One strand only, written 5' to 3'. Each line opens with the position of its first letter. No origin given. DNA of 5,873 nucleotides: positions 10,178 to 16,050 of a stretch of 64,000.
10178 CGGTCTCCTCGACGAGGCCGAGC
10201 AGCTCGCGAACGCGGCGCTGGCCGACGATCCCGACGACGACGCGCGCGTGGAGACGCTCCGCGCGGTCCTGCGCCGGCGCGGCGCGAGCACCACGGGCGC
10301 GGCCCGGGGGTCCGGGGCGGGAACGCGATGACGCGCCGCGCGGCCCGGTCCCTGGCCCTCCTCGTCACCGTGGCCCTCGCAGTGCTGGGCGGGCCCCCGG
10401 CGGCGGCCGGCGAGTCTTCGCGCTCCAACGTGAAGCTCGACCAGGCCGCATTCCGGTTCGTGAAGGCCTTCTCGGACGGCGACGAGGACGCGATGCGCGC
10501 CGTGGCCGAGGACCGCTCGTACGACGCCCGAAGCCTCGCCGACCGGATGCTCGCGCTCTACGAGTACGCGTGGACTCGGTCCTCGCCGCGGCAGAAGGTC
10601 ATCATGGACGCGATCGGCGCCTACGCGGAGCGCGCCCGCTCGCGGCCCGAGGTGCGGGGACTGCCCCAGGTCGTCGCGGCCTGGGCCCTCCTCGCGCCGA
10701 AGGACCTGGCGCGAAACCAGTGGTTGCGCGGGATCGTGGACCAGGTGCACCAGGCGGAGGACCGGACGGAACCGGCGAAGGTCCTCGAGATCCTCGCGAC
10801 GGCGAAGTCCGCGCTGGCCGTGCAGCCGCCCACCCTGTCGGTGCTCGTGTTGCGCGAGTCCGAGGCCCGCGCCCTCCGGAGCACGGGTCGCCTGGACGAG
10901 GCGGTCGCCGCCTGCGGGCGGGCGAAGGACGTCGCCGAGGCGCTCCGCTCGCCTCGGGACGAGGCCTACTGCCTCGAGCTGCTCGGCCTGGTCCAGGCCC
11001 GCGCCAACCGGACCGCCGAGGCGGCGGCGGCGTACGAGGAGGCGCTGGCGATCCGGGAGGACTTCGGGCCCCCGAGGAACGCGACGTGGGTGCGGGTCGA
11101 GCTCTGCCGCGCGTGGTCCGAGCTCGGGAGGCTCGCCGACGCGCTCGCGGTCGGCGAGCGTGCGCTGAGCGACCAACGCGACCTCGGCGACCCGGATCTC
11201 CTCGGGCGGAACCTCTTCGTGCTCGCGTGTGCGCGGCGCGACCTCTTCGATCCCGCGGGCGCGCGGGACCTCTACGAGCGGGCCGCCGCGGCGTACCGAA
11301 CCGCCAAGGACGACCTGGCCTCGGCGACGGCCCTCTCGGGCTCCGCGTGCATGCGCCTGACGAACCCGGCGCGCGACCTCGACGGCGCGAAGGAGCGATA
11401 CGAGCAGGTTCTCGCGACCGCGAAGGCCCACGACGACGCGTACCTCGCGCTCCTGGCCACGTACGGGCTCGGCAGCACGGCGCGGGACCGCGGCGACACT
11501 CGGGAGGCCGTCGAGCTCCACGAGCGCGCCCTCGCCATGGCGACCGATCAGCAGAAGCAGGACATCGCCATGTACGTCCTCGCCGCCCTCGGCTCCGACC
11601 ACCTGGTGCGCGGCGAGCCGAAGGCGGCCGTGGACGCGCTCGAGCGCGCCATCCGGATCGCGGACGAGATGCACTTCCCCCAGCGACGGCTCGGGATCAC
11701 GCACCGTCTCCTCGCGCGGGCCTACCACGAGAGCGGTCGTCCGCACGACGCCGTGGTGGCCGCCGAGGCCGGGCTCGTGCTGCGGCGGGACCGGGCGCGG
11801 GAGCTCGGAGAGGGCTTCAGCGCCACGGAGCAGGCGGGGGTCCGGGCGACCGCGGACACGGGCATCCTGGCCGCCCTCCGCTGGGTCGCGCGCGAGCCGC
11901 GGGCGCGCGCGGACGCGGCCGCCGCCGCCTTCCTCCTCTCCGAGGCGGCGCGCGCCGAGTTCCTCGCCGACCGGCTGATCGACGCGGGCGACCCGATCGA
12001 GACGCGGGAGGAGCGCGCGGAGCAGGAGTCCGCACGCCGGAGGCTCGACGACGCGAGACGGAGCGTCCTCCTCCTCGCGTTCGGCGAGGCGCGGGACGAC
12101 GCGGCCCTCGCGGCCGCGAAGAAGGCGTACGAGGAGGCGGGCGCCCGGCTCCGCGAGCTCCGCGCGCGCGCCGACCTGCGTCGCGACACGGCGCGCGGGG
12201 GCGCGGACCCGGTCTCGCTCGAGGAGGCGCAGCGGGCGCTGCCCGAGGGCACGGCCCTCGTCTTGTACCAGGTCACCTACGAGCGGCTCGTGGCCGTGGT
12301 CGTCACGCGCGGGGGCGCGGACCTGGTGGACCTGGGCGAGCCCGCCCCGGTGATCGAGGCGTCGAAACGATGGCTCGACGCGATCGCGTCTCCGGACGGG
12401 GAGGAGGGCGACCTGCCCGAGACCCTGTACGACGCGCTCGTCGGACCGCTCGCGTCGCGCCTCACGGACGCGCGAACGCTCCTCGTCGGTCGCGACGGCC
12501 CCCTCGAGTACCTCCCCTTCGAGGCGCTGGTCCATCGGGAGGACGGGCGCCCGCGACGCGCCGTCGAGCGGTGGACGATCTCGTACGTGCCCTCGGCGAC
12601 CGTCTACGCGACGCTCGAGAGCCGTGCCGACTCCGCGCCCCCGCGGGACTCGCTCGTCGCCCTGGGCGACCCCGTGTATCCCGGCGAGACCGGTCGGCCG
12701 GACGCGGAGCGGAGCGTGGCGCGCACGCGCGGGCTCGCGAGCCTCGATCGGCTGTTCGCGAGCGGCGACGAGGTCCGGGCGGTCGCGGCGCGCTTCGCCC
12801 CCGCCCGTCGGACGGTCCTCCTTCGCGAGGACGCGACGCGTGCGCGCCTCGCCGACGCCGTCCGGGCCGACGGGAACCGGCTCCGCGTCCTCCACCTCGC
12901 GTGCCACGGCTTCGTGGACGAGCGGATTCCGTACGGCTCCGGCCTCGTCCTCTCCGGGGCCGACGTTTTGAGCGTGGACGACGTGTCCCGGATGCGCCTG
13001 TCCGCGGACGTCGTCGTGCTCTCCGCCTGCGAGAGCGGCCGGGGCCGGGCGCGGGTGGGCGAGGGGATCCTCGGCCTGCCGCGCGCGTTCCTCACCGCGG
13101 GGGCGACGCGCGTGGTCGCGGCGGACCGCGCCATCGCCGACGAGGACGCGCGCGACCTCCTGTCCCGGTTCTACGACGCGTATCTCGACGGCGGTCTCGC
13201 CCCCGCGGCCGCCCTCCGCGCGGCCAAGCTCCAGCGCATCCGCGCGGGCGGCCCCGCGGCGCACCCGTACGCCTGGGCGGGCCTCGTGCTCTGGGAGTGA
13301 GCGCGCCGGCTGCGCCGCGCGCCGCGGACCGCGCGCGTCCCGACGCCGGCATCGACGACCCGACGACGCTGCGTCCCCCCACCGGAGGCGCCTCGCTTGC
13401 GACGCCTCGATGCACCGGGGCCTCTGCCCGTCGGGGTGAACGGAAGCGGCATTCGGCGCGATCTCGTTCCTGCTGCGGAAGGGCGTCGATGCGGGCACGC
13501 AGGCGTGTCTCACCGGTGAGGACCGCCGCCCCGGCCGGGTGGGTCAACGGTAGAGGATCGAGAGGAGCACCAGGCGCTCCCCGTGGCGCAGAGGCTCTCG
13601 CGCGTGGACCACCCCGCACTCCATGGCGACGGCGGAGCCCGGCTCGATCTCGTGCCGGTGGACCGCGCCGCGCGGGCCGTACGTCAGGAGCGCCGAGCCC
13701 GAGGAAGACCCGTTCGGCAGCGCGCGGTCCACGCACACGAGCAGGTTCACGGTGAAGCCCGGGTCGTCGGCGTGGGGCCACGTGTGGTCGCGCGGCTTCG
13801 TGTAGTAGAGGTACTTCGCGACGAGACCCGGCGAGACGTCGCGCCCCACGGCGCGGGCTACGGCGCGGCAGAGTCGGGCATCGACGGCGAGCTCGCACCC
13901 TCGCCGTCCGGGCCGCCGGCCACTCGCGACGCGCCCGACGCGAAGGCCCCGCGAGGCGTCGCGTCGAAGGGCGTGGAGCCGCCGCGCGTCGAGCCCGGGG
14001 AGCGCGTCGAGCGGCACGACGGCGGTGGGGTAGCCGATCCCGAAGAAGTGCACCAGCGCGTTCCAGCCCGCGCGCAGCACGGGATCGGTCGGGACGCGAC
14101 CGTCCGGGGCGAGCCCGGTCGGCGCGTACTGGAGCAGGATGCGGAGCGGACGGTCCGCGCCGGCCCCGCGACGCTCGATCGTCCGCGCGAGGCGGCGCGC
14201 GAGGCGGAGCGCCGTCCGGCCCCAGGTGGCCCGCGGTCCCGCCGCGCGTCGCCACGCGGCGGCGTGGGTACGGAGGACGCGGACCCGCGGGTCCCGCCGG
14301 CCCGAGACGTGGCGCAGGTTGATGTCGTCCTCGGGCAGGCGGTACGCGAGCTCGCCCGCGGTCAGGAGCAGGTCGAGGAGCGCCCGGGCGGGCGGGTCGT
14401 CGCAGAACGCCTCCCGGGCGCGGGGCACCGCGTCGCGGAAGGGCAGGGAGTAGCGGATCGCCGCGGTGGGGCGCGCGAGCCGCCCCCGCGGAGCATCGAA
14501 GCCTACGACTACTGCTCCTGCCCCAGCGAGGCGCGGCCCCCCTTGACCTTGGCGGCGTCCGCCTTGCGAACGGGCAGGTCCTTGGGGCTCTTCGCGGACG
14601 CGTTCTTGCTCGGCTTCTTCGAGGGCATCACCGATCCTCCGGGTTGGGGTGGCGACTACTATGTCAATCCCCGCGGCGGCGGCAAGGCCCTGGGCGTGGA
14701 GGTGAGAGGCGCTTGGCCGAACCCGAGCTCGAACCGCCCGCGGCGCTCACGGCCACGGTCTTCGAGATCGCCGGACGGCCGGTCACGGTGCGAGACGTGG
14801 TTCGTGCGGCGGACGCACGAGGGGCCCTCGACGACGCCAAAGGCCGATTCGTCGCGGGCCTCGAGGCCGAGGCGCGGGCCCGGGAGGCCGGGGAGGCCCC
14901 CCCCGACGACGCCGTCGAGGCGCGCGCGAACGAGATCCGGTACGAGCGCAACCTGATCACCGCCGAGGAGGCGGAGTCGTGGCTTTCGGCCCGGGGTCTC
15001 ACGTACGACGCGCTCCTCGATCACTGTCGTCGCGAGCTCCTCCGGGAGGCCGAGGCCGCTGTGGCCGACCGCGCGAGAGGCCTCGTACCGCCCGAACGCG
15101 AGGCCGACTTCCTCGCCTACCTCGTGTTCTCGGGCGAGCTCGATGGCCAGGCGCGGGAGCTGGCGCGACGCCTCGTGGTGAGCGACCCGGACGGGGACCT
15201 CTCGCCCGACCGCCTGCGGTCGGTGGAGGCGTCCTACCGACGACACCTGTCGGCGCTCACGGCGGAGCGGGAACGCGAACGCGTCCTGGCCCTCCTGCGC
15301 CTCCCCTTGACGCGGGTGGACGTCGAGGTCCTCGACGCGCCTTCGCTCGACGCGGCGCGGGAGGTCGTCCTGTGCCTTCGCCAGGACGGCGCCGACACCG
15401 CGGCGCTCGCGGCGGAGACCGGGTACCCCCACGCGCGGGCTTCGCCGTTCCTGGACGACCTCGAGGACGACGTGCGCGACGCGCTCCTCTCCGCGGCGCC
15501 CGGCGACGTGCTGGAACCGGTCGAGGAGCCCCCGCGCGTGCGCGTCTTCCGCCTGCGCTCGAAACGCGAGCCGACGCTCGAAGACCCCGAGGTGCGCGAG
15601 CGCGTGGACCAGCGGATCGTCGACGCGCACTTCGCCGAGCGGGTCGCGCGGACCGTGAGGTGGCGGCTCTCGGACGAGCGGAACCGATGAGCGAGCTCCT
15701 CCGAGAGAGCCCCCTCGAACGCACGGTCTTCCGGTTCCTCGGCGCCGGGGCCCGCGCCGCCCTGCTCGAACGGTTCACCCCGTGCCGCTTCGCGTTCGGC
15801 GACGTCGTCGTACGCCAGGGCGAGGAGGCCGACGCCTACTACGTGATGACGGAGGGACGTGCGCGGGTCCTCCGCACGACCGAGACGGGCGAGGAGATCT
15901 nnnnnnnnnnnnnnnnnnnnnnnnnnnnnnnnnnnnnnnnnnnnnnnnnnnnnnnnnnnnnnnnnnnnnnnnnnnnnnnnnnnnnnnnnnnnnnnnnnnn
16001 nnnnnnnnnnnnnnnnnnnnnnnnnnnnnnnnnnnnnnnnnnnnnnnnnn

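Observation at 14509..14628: Unannotated 39-codon Lys-rich ORF with a KVKGG double-glycine motif beside a C39-peptidase exporter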

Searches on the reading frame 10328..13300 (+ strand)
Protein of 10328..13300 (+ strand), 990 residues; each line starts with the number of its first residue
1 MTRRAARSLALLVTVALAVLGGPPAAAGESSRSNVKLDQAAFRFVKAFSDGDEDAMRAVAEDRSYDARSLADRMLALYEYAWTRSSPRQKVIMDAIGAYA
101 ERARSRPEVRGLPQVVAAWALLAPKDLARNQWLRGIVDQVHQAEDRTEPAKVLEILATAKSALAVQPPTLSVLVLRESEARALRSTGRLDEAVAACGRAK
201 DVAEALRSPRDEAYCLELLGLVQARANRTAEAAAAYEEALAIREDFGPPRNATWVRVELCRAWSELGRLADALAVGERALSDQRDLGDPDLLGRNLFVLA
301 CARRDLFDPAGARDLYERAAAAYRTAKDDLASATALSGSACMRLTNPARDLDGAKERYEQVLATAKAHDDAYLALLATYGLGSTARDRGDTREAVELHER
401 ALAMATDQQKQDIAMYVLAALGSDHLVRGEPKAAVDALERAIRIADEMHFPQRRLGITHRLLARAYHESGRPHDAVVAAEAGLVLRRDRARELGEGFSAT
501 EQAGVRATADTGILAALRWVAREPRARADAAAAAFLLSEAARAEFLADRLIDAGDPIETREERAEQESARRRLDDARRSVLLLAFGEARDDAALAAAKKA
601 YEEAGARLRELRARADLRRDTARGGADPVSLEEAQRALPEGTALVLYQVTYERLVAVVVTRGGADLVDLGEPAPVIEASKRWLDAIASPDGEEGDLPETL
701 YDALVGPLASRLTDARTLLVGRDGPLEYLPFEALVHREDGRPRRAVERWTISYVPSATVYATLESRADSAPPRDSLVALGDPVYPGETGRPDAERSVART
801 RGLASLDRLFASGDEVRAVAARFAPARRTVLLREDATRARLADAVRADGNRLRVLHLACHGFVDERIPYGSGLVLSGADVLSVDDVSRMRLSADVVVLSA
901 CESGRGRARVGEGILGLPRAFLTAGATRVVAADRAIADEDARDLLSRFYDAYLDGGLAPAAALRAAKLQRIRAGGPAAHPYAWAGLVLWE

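Call 5: search_protein_families(library=pfam, proteins=[window:10328-13300:+], max_evalue=0.01)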
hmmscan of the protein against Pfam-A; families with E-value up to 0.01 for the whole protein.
window:10328-13300:+ (990 aa): 8 families
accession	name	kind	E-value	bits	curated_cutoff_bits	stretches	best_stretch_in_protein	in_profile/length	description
PF12770.12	CHAT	-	3.1e-55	188.1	24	1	698-988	5-286/289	CHAT domain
PF13424.12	TPR_12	-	7.6e-23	81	30.1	4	180-244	10-76/77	Tetratricopeptide repeat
PF07719.23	TPR_2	-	2.7e-09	36.9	27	0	213-245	1-33/34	Tetratricopeptide repeat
PF17874.7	TPR_MalT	-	3.6e-09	36.8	45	1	360-489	26-155/336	MalT-like TPR region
PF13176.12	TPR_7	-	6.4e-08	32.5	27.9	1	379-410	3-34/36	Tetratricopeptide repeat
PF13374.12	TPR_10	-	1.5e-06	28.4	27.5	0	381-405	8-32/42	Tetratricopeptide repeat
PF00515.34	TPR_1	-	2.2e-06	27.7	27.8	0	216-246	4-34/34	Tetratricopeptide repeat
PF14559.12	TPR_19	-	0.0019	18.9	25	1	226-285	4-57/68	Tetratricopeptide repeat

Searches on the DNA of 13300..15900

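Call 80: search_rna_families(source=window, start=13300, end=15900, threshold=evalue, max_evalue=1)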
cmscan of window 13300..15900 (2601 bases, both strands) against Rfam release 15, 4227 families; matches with E-value up to 1: 0.
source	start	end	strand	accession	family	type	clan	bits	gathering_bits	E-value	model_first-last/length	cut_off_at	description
